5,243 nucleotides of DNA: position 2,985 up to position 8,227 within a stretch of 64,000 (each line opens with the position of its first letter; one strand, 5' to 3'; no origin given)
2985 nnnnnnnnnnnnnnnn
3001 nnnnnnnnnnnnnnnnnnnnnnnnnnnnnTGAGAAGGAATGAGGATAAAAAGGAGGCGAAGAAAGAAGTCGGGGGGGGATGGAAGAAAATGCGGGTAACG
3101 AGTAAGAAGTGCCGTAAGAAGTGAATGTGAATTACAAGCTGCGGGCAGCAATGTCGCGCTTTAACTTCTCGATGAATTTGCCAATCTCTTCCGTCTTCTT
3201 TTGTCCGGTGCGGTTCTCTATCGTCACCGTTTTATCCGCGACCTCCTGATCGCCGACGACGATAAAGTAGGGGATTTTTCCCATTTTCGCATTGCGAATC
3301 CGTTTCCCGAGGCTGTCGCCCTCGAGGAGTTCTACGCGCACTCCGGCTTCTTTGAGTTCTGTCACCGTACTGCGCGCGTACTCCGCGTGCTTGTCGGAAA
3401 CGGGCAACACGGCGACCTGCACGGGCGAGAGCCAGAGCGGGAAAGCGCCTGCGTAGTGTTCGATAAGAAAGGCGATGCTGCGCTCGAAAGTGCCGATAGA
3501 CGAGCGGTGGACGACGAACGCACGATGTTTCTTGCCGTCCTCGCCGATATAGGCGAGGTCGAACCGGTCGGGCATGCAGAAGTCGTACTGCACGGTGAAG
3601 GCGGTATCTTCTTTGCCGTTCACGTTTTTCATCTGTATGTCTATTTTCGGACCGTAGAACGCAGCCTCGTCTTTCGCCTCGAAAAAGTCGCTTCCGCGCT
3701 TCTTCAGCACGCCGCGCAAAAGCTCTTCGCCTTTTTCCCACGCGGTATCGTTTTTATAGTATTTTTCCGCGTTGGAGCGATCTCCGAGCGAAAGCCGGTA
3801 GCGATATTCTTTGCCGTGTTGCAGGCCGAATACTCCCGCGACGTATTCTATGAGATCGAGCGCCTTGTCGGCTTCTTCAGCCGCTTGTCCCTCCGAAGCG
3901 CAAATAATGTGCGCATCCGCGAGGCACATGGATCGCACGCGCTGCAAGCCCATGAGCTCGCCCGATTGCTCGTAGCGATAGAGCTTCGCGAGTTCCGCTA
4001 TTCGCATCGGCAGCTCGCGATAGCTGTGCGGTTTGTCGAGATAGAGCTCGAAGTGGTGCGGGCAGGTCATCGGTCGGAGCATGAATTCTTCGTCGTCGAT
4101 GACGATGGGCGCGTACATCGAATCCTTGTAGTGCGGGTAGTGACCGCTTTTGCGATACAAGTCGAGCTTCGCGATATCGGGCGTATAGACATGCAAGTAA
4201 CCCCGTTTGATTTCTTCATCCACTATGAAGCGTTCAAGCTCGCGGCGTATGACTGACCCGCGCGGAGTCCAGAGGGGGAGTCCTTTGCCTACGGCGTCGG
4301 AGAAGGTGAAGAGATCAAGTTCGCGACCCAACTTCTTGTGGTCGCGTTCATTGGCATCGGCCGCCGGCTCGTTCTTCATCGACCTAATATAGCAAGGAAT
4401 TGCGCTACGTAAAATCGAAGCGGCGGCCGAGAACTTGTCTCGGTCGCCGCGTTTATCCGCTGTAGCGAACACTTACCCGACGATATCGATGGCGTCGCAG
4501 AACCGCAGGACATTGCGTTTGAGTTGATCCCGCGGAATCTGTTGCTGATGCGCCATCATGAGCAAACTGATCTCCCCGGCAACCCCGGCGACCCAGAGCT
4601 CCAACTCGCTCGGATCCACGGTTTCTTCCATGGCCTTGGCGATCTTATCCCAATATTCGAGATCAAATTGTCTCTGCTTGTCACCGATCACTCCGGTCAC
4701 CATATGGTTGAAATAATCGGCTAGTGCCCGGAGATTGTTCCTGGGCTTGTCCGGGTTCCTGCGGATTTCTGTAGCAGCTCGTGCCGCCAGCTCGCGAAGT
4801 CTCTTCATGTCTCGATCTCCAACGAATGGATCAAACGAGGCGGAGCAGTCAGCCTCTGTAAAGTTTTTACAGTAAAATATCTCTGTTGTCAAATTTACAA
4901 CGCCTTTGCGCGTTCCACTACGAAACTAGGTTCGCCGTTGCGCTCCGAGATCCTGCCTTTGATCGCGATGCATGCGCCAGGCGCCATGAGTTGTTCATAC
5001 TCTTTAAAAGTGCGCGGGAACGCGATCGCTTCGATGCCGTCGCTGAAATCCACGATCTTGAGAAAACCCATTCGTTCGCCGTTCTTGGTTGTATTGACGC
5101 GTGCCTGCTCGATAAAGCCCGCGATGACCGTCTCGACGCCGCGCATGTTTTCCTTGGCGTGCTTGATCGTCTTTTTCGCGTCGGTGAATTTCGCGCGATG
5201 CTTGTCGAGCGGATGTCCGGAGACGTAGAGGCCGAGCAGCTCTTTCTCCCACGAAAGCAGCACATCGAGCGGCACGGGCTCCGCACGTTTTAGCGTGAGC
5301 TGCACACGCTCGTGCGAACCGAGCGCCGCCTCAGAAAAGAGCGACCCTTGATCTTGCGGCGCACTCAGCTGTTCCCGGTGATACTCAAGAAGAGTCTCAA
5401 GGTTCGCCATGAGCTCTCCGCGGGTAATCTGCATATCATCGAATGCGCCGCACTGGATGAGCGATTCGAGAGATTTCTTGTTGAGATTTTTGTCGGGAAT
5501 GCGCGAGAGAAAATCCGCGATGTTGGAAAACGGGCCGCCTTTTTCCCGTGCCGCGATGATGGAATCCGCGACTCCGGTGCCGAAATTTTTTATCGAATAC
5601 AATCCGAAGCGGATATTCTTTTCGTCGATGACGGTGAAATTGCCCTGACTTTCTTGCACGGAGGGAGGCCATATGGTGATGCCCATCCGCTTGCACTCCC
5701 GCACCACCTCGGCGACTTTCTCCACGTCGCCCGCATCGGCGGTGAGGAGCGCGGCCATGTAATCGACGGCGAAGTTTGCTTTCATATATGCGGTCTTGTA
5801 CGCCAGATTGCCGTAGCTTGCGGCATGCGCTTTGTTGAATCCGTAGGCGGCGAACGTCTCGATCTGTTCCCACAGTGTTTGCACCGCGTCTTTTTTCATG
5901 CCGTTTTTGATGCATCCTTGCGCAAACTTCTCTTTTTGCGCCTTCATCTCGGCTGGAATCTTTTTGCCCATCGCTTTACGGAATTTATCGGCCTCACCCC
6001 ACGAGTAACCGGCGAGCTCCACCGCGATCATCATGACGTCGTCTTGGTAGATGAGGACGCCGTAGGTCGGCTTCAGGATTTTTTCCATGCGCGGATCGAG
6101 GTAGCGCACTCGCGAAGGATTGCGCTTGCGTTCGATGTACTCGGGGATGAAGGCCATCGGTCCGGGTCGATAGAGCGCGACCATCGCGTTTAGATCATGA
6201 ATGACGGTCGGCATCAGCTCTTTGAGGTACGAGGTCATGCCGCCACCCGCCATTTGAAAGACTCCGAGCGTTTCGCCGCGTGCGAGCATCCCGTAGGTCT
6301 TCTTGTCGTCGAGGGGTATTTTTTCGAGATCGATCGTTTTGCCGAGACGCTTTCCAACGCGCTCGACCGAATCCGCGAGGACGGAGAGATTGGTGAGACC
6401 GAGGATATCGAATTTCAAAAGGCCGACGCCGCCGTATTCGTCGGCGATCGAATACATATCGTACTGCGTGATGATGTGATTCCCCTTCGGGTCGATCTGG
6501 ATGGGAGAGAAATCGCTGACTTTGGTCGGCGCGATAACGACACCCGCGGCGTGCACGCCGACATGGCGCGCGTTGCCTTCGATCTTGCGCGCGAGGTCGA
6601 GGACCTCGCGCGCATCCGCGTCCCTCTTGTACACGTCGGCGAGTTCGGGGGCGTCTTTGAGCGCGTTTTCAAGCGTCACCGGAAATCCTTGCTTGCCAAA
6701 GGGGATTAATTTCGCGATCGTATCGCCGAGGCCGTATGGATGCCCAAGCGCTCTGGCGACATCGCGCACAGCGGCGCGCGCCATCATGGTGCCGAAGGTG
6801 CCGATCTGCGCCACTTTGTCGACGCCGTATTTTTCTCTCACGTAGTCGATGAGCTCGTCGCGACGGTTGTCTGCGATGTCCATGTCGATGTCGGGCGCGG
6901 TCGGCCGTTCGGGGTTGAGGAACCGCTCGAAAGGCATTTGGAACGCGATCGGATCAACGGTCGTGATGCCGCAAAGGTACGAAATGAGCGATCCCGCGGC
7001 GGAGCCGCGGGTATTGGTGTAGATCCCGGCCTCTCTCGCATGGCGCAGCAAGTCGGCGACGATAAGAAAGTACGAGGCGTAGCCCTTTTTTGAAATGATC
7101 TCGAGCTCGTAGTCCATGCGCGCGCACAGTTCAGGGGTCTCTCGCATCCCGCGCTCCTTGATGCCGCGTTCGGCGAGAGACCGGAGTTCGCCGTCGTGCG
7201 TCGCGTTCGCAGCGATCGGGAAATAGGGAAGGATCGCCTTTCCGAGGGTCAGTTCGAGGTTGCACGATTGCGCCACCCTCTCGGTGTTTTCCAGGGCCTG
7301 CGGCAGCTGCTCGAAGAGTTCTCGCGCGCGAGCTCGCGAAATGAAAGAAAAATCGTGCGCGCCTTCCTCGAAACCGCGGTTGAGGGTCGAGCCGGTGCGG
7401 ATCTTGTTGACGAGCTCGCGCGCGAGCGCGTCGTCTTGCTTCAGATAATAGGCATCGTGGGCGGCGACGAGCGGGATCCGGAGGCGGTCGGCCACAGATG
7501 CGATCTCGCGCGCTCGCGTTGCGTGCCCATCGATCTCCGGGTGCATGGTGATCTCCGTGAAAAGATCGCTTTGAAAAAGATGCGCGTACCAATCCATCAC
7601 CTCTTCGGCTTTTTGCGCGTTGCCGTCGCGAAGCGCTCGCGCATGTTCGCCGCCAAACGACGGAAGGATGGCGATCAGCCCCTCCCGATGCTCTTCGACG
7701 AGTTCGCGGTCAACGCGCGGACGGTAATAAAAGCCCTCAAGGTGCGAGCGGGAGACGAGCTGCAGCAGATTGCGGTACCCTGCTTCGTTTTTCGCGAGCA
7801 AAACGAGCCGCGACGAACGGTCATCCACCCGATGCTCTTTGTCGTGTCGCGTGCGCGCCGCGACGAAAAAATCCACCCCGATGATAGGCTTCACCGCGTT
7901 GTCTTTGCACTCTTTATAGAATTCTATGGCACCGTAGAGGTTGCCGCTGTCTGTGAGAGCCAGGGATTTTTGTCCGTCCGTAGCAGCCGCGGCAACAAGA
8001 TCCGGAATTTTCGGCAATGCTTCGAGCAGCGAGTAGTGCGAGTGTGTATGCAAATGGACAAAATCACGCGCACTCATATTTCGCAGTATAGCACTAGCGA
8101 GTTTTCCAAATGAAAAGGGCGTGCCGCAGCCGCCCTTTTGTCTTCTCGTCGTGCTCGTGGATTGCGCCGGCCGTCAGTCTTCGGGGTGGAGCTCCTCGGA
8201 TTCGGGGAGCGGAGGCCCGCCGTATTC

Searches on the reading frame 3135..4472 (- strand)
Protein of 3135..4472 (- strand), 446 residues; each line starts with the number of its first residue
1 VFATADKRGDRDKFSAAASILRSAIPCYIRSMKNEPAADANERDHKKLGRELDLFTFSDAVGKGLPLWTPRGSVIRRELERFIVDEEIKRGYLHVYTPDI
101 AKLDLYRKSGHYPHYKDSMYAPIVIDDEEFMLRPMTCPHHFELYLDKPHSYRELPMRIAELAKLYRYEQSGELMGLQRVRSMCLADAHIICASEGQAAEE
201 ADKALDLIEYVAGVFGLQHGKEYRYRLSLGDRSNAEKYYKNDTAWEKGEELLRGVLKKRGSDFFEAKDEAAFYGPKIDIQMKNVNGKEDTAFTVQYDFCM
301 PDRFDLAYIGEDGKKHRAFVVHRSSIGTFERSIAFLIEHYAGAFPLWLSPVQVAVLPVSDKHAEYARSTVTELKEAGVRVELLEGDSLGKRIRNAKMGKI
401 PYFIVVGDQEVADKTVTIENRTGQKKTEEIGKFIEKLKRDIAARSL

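Call 83: search_protein_families(library=pfam, proteins=[window:3135-4472:-], max_evalue=0.001)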
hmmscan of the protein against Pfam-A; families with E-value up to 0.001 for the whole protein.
window:3135-4472:- (446 aa): 2 families
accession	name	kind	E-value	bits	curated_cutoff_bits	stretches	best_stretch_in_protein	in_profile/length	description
PF00587.30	tRNA-synt_2b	-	2.8e-28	99.6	29.3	1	127-340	8-179/179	tRNA synthetase class II core domain (G, H, P, S and T)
PF03129.25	HGTP_anticodon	-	1e-20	74.1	21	1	352-439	1-93/94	Anticodon binding domain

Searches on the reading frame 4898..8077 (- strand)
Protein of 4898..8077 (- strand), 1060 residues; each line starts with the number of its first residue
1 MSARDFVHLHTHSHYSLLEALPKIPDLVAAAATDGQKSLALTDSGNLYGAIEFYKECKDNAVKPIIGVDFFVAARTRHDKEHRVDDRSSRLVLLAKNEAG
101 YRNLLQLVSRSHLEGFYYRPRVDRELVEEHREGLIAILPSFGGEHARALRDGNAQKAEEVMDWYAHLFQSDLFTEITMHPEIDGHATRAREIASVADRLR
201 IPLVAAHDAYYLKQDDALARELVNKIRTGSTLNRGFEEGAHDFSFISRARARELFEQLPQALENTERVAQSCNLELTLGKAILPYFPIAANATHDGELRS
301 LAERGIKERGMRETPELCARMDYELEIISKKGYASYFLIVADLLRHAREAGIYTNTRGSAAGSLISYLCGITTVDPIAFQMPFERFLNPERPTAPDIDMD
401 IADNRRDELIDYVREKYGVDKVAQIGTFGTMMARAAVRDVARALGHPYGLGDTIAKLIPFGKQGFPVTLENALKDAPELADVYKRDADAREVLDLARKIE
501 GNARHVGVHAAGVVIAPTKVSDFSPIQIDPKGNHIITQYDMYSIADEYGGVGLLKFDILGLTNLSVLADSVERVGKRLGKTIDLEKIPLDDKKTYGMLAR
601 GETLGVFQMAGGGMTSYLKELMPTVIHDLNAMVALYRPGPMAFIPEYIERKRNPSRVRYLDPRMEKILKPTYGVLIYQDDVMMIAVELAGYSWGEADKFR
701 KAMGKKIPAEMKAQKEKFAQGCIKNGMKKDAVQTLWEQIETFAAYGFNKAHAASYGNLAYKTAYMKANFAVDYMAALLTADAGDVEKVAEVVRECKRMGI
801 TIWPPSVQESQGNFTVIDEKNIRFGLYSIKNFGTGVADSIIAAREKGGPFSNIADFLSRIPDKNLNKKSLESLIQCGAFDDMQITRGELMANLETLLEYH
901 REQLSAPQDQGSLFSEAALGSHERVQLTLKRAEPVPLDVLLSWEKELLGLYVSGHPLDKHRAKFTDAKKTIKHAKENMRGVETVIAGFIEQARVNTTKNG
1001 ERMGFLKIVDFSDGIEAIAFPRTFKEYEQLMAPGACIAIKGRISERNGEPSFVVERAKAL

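Call 83: search_protein_families(library=pfam, proteins=[window:4898-8077:-], max_evalue=0.001)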
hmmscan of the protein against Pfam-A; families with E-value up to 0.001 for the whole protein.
window:4898-8077:- (1060 aa): 5 families
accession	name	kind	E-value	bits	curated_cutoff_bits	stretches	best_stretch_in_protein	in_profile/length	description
PF07733.18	DNA_pol3_alpha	-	1.2e-88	297.6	23.9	1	297-560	2-260/260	Bacterial DNA polymerase III alpha NTPase domain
PF17657.6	DNA_pol3_finger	-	5.9e-56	188.8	22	1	563-726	1-166/166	Bacterial DNA polymerase III alpha subunit finger domain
PF02811.25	PHP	-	1.9e-47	162.1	26.4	1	8-178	1-163/164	PHP domain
PF14579.12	HHH_6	-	1.7e-27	95.9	25.6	1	799-888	1-89/90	Helix-hairpin-helix motif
PF01336.31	tRNA_anti-codon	-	2.6e-08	34.1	27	1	986-1058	4-73/75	OB-fold nucleic acid binding domain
